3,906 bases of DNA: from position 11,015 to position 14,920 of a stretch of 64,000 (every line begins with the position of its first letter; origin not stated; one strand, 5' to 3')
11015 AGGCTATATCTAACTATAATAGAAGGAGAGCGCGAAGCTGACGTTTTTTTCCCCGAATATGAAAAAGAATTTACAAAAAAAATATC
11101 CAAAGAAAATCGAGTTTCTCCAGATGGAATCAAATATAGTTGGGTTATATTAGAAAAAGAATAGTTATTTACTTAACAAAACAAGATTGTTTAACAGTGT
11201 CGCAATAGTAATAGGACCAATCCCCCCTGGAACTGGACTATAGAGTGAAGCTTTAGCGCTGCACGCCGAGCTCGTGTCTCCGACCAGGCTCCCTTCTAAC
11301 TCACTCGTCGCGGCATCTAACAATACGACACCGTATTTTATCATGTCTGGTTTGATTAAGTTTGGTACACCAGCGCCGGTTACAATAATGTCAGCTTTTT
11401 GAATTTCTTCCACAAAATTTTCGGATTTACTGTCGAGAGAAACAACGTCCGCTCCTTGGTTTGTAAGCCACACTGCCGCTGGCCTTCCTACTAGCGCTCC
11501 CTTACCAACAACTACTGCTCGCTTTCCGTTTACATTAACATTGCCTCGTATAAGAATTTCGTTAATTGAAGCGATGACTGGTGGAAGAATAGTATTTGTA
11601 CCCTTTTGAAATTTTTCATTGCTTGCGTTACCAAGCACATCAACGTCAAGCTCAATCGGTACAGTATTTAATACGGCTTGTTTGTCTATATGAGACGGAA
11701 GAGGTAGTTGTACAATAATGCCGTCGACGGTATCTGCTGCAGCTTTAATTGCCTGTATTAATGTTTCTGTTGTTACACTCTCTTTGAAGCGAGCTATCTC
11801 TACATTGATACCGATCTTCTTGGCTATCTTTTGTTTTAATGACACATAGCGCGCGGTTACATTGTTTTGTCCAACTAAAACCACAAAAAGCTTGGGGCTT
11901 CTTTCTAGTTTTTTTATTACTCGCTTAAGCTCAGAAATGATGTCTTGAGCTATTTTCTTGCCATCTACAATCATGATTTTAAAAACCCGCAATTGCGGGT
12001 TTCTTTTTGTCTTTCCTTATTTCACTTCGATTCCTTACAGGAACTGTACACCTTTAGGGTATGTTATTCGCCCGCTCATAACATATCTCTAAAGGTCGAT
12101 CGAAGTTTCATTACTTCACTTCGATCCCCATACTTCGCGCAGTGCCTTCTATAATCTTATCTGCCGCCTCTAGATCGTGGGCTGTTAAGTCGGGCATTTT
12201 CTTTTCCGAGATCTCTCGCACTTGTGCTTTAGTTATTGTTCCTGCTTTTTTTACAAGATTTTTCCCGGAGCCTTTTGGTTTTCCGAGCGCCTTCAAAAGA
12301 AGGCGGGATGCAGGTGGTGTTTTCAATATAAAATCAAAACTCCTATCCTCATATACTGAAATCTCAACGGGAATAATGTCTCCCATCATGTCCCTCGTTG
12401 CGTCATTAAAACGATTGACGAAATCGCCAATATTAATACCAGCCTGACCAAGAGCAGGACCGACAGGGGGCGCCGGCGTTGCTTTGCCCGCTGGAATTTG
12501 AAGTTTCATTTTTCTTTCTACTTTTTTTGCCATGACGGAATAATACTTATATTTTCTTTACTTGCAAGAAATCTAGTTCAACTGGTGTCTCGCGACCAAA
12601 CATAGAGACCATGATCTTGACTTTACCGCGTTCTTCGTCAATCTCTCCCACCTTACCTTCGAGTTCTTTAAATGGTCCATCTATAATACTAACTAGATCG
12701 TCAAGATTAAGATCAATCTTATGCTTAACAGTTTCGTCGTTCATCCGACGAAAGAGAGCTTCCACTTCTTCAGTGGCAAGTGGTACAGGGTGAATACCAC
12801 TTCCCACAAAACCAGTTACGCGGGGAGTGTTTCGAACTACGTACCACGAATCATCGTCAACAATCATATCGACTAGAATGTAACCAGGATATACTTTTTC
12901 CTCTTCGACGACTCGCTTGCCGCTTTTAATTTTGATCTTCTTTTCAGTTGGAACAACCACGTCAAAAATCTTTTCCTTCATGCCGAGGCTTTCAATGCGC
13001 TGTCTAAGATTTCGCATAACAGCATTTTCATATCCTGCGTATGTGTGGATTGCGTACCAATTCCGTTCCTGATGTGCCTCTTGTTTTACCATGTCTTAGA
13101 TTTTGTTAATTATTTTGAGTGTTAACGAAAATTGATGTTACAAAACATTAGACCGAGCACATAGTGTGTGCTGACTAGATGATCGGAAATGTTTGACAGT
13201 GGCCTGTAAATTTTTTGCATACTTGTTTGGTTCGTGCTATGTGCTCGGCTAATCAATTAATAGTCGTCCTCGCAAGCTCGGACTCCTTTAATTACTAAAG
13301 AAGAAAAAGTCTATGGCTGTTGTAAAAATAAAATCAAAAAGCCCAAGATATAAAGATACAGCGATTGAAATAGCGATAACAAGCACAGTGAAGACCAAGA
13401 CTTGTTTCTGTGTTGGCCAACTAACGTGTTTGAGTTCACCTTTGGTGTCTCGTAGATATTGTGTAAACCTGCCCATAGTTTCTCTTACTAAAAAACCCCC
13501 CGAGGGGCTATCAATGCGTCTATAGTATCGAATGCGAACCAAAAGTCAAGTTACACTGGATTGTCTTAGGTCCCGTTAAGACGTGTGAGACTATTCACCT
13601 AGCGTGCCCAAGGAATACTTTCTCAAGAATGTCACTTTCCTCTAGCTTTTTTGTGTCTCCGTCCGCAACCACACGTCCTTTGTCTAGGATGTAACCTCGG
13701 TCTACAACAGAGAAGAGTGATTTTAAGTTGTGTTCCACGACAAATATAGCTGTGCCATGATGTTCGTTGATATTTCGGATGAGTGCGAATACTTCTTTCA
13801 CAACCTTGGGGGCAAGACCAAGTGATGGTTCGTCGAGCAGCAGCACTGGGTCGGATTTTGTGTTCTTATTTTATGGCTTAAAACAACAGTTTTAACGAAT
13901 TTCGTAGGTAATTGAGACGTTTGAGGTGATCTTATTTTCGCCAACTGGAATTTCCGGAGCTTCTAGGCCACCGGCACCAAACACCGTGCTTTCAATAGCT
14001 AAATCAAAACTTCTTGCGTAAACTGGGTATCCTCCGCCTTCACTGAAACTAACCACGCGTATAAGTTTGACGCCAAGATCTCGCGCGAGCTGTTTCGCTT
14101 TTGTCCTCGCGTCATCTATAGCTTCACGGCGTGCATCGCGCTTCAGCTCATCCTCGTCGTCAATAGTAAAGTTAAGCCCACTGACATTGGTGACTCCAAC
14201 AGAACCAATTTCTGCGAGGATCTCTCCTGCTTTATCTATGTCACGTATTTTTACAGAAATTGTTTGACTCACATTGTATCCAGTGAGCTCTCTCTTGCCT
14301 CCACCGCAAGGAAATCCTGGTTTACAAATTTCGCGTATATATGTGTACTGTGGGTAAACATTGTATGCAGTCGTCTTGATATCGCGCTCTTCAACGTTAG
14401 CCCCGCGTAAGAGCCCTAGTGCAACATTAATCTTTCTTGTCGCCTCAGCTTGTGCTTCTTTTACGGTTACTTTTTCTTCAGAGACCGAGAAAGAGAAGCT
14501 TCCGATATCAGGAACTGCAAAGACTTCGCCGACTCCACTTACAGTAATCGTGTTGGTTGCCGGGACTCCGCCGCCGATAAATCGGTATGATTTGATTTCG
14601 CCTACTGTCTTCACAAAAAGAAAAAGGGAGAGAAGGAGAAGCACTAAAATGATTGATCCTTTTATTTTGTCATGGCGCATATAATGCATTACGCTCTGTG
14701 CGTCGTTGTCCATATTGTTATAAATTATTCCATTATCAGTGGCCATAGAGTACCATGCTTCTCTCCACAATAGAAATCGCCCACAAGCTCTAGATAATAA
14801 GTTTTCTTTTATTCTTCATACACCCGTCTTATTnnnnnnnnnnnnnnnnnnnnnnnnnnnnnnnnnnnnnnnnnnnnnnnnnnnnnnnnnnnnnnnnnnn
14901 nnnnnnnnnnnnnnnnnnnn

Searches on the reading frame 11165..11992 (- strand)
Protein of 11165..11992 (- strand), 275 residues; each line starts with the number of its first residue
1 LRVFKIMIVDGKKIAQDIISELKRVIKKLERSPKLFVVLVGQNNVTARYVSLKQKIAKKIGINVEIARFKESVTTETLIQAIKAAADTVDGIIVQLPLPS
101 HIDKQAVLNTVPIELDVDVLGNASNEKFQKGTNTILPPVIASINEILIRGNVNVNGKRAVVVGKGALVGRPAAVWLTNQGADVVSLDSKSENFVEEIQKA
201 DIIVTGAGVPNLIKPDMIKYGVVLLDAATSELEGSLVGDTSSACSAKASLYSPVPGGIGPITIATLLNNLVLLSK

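Call 73: search_protein_families(library=pfam, proteins=[window:11165-11992:-], max_evalue=0.0001)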
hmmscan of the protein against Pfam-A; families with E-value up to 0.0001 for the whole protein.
window:11165-11992:- (275 aa): 2 families
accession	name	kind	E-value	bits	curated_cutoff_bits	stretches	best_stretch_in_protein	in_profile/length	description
PF02882.25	THF_DHG_CYH_C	-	2e-38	131.7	27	1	127-272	7-154/160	Tetrahydrofolate dehydrogenase/cyclohydrolase, NAD(P)-binding domain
PF00763.28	THF_DHG_CYH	-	1.3e-27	96.8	32.8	1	9-118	1-115/115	Tetrahydrofolate dehydrogenase/cyclohydrolase, catalytic domain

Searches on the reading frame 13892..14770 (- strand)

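Call 73: search_protein_families(library=pfam, proteins=[window:13892-14770:-], max_evalue=0.0001)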
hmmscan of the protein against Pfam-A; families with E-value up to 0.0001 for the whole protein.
window:13892-14770:- (292 aa): 1 family
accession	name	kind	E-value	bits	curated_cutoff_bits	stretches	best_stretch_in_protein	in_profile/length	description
PF04402.19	SIMPL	-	2.1e-51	175.6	25.2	1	75-289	1-205/205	Protein of unknown function (DUF541)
